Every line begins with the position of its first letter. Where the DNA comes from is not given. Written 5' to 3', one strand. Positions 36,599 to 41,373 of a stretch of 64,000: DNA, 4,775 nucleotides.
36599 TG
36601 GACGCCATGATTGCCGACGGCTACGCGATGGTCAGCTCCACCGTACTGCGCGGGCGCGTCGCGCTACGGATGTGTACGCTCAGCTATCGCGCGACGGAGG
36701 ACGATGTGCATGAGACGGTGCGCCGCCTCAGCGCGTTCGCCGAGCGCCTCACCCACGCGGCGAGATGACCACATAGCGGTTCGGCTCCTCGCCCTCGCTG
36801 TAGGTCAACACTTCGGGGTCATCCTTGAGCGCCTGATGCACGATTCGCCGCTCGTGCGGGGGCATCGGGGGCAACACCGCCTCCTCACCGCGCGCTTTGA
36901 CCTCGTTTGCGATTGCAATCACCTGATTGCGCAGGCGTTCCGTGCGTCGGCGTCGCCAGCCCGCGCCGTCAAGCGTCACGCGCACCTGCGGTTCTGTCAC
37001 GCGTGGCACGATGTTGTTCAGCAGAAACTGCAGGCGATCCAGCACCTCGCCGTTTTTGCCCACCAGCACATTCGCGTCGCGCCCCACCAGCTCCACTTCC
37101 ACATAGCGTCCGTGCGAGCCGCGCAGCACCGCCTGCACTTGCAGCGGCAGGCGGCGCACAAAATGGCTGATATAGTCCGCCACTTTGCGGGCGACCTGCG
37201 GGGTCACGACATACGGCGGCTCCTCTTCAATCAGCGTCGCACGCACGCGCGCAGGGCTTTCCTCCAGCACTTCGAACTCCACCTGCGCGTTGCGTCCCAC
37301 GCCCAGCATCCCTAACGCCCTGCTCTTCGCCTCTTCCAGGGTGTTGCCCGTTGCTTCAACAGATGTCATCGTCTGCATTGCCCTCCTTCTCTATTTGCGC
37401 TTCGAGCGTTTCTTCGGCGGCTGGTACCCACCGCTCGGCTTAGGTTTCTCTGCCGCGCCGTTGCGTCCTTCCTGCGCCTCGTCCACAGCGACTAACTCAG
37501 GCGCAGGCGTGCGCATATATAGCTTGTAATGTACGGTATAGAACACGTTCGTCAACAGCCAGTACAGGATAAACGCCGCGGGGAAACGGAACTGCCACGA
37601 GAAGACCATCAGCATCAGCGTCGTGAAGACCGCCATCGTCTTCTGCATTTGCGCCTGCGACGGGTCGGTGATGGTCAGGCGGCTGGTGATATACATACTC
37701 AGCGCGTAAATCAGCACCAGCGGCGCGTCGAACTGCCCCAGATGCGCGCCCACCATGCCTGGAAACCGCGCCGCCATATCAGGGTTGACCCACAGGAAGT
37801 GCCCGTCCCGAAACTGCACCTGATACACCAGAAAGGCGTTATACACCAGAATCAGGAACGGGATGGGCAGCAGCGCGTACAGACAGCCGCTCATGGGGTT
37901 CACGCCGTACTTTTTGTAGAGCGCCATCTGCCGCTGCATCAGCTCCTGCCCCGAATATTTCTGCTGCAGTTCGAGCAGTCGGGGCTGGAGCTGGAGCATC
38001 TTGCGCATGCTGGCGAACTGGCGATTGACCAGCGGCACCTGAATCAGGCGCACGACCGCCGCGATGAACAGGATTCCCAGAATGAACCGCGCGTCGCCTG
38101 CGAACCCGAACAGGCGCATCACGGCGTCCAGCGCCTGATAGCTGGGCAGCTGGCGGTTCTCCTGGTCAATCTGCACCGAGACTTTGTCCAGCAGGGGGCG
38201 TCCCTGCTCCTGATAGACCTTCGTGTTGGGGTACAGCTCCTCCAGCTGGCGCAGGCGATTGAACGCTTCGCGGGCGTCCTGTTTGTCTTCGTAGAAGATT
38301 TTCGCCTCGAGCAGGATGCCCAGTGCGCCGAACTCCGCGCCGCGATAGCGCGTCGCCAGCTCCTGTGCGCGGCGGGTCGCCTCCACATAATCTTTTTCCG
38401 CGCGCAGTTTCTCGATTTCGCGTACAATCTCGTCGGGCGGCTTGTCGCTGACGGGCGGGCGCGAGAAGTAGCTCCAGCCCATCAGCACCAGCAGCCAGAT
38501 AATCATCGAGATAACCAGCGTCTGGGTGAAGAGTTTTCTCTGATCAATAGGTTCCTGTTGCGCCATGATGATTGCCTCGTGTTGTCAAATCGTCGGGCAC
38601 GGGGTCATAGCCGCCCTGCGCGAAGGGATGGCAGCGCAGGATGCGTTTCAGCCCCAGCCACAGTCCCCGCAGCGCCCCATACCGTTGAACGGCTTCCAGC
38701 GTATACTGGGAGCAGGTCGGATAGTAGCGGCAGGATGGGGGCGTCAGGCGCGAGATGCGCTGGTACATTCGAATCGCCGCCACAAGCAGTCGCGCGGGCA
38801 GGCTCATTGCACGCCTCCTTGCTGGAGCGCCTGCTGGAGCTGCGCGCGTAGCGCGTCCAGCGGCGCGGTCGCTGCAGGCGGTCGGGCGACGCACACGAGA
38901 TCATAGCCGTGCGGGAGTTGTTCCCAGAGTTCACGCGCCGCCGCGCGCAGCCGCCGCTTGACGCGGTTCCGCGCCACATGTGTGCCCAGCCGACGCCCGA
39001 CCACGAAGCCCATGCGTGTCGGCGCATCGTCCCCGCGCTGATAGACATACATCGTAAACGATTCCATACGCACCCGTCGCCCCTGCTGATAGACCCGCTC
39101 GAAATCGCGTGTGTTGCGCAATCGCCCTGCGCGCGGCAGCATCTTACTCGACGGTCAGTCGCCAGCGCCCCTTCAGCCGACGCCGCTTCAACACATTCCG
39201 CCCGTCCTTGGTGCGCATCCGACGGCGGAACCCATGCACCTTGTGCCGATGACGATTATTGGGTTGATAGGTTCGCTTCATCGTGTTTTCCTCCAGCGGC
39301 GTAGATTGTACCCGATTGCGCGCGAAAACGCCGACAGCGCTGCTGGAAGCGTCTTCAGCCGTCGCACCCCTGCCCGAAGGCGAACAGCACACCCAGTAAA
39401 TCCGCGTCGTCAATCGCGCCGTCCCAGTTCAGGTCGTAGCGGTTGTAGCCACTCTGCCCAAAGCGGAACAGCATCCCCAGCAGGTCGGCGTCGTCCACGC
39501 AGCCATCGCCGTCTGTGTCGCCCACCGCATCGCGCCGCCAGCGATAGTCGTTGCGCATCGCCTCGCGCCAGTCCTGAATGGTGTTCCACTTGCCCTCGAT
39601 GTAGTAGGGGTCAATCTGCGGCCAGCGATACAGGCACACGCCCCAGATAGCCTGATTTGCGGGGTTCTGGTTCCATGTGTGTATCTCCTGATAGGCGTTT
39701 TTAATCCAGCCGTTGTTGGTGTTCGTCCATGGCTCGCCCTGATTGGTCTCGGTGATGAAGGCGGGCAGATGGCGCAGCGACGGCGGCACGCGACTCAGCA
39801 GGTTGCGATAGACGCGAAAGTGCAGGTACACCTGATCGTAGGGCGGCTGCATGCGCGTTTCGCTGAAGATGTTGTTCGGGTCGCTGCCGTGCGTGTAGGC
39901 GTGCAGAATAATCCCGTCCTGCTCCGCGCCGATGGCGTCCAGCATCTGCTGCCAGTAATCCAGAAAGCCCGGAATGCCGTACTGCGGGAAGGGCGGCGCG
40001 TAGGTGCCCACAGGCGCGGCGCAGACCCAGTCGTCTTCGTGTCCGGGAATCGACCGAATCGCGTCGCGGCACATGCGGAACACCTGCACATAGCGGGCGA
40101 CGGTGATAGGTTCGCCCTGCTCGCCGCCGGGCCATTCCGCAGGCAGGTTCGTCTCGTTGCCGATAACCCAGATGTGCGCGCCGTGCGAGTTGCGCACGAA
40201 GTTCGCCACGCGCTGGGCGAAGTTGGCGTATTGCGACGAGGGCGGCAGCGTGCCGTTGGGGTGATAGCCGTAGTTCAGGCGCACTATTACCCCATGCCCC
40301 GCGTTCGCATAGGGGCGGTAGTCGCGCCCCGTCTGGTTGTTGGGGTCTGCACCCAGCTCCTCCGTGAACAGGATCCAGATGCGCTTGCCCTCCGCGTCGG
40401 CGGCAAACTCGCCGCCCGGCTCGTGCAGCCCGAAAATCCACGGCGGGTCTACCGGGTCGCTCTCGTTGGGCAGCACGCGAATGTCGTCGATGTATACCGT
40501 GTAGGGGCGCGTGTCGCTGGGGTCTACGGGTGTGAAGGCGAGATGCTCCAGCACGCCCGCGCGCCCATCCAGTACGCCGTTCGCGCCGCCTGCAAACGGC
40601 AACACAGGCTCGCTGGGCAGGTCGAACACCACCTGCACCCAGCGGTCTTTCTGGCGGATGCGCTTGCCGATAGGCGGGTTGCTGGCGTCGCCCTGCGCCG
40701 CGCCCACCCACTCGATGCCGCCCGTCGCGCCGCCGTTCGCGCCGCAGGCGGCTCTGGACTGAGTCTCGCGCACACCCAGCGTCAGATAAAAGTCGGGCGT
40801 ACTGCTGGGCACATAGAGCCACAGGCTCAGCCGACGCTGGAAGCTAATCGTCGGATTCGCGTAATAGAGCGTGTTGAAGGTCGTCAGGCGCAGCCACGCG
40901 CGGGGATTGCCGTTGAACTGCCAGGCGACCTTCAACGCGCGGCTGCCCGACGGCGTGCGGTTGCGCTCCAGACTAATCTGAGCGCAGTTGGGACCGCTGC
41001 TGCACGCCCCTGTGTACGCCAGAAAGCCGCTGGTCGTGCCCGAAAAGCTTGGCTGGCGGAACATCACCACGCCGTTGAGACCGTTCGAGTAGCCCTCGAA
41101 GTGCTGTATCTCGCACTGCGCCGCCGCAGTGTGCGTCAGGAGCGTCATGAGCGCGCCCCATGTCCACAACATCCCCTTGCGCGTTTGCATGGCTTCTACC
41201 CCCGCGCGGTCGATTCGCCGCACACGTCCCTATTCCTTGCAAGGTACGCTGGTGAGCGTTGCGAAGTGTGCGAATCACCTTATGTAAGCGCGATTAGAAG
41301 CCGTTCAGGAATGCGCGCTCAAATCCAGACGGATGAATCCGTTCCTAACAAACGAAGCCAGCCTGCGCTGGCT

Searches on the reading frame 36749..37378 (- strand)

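Call 80: search_protein_families(library=pfam, proteins=[window:36749-37378:-], max_evalue=0.001)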
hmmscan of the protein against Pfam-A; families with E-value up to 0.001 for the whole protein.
window:36749-37378:- (209 aa): 3 families
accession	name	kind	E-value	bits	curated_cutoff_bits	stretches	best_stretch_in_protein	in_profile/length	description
PF01424.28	R3H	-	5.5e-19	68.4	26.8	1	150-207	4-60/60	R3H domain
PF14804.11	Jag_N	-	2.5e-05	25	25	1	10-40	2-31/50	Jag N-terminus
PF13083.13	KH_KhpA-B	-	3.6e-05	24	32.1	1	68-135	6-72/73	KhpA/KhpB, KH domain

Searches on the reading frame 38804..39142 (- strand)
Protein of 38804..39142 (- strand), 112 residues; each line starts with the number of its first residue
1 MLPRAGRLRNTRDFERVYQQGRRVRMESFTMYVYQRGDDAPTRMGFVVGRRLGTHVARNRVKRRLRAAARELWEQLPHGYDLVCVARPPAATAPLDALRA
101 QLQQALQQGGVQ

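Call 80: search_protein_families(library=pfam, proteins=[window:38804-39142:-], max_evalue=0.001)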
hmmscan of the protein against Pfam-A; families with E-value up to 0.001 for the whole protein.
window:38804-39142:- (112 aa): 1 family
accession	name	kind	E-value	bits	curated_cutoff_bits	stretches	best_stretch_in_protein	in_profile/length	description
PF00825.24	Ribonuclease_P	-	1.7e-28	99.3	22.3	1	2-108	1-107/109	Ribonuclease P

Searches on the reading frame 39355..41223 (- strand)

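Call 3: search_protein_families(library=pfam, proteins=[window:39355-41223:-], max_evalue=1)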
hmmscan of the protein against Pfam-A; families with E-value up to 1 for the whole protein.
window:39355-41223:- (622 aa): 3 families
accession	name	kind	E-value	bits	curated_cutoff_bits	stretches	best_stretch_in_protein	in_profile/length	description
PF18989.5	DUF5722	-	0.00094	18.6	30.5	1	346-402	138-196/393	Family of unknown function (DUF5722)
PF00404.24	Dockerin_1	-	0.2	12.3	22.9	1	568-610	2-50/57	Dockerin type I domain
PF13833.12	EF-hand_8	-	0.72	10.1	28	0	567-587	33-53/54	EF-hand domain pair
